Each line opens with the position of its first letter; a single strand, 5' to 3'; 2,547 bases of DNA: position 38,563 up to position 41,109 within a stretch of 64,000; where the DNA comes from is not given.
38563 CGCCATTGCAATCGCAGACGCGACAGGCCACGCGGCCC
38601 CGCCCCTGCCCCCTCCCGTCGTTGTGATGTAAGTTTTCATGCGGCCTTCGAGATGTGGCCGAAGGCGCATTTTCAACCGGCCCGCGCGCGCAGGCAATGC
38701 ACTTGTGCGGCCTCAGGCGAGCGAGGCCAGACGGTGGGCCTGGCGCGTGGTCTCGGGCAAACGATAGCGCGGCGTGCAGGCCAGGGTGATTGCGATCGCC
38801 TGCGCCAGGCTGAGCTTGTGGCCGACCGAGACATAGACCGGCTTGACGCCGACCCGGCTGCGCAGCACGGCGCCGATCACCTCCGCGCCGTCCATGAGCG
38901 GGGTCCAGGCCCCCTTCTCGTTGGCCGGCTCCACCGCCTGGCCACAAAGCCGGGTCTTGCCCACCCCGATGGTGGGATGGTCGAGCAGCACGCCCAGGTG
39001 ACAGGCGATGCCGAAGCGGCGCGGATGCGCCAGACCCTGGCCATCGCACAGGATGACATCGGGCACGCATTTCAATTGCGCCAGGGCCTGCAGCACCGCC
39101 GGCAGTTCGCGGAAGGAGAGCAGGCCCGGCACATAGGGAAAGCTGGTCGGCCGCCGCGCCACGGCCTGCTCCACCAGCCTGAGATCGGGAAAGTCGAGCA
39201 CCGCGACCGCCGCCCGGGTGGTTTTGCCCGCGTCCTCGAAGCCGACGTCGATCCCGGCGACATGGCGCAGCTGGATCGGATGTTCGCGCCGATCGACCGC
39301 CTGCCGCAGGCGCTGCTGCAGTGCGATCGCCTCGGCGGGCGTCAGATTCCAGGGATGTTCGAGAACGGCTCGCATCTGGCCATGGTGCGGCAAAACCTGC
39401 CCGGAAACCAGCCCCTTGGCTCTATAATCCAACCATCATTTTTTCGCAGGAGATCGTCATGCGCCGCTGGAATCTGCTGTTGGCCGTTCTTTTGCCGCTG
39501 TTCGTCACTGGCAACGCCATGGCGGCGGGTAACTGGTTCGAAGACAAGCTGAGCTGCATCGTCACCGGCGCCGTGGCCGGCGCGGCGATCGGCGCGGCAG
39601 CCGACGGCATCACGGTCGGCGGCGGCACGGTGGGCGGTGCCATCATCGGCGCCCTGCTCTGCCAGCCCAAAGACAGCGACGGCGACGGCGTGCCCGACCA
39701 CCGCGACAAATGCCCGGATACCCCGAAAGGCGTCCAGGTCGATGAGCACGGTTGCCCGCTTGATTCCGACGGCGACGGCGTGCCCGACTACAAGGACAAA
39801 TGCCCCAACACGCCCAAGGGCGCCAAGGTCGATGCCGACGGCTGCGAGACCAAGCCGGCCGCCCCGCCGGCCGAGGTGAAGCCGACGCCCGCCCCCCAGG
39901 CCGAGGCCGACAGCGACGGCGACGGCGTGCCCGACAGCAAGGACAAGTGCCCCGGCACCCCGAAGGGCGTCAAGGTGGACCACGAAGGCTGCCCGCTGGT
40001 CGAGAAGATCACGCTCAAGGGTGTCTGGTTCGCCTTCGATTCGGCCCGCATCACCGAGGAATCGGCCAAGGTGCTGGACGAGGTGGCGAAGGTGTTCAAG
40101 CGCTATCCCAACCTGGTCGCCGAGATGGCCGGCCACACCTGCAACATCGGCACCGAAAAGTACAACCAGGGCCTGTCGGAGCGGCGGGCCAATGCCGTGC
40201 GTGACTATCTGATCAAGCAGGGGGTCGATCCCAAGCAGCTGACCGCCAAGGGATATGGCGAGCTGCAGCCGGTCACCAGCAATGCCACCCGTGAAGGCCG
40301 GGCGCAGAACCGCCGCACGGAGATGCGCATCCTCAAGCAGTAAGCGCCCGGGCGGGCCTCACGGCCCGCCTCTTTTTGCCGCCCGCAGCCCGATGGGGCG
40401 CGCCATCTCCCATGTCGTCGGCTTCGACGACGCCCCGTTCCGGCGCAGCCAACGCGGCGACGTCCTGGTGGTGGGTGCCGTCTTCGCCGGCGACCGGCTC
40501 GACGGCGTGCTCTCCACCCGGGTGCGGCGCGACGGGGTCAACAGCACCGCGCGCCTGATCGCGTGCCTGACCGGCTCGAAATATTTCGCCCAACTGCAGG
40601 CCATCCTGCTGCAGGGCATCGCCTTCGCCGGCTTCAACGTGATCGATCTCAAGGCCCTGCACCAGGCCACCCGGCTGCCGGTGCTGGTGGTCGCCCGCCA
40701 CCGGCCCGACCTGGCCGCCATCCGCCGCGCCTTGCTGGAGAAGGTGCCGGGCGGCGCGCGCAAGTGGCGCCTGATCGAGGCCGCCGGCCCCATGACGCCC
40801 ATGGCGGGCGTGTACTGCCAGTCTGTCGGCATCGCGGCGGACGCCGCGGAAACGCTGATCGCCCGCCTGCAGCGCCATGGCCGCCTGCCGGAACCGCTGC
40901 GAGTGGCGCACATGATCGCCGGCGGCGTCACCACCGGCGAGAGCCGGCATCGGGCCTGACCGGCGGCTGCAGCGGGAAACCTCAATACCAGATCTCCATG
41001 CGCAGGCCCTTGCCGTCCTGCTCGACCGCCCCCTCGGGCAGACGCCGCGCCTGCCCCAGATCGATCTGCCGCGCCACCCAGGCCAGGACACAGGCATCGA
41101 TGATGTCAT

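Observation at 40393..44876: RtcA sits in a five-gene translationally coupled operon (Nudix / MBL nuclease / DUF72 / RtcA / DUF429) with a convergent DUF99 gene, and no RtcB or RtcR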

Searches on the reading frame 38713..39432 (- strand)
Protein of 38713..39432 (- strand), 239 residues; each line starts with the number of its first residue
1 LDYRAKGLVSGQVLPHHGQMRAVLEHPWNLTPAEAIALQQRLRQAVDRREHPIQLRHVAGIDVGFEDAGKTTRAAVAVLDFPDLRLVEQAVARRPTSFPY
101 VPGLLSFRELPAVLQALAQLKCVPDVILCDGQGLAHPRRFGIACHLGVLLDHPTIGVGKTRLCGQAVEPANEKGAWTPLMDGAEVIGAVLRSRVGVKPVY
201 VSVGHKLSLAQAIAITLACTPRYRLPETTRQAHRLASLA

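Call 3: search_protein_families(library=pfam, proteins=[window:38713-39432:-], max_evalue=0.01)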
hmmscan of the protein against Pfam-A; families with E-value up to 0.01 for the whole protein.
window:38713-39432:- (239 aa): 1 family
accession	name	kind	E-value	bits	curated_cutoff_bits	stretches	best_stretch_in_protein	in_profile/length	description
PF04493.20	Endonuclease_5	-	4.7e-77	258.6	23.4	1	41-234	2-198/198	Endonuclease V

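Call 20: search_protein_families(library=ncbifam, proteins=[window:38713-39375:-], max_evalue=0.01)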
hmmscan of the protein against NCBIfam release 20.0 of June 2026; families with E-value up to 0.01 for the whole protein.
window:38713-39375:- (220 aa): 3 families
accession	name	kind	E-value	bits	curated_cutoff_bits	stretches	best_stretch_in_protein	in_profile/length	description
NF008629.1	PRK11617.1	equivalog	4.9e-89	297.5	230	1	14-218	4-209/218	deoxyribonuclease V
NF041102.1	endonuc_V_Ttgales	equivalog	6.1e-70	235.8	300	1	7-217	2-212/216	endonuclease V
NF040766.1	CODH_aero_grp5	exception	0.008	14.4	950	0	6-58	252-311/785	aerobic carbon-monoxide dehydrogenase large subunit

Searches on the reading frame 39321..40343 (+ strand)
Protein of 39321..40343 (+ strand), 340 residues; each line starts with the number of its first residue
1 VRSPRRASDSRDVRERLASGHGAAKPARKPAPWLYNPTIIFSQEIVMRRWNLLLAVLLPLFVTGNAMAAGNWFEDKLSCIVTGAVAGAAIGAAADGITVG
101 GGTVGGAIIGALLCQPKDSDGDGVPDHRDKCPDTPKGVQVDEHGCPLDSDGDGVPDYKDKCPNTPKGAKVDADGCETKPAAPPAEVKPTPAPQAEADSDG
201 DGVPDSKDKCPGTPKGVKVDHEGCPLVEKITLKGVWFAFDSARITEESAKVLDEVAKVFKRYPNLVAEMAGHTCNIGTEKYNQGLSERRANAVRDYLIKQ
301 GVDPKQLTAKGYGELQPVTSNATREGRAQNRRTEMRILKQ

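Call 3: search_protein_families(library=pfam, proteins=[window:39321-40343:+], max_evalue=0.01)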
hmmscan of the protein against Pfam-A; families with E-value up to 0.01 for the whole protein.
window:39321-40343:+ (340 aa): 2 families
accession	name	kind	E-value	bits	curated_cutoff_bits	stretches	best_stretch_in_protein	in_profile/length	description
PF00691.25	OmpA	-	2.4e-26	92.4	27.2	1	237-331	2-98/98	OmpA family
PF02412.23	TSP_3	-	1.1e-15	57.4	25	3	145-166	12-33/36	Thrombospondin type 3 repeat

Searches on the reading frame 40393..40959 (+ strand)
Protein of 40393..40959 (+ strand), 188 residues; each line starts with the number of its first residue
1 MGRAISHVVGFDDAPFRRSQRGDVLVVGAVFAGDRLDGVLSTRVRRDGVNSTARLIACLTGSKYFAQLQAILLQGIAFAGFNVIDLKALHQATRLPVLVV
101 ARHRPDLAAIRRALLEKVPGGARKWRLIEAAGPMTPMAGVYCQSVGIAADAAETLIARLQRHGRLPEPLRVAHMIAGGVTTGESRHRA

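Call 3: search_protein_families(library=pfam, proteins=[window:40393-40959:+], max_evalue=0.01)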
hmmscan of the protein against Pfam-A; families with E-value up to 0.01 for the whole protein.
window:40393-40959:+ (188 aa): 1 family
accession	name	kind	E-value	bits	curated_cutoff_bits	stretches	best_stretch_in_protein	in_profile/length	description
PF01949.23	Endo_dU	-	1.2e-57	194.7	32.7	1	7-179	4-181/182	Endonuclease dU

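Call 20: search_protein_families(library=ncbifam, proteins=[window:40393-40959:+], max_evalue=0.01)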
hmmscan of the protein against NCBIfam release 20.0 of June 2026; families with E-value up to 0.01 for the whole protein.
window:40393-40959:+ (188 aa): 2 families
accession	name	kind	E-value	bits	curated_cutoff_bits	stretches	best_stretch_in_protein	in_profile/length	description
NF001977.0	PRK00766.1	equivalog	9.1e-58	194.8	235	1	7-187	11-194/195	hypothetical protein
NF052283.1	EndoDuHalo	equivalog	7.6e-17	61.5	200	1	22-178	19-179/186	endonuclease dU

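Call 85: search_protein_families(library=padloc, proteins=[window:40393-40959:+], max_evalue=0.001)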
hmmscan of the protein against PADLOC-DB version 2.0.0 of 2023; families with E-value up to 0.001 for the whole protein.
window:40393-40959:+ (188 aa): 0 families
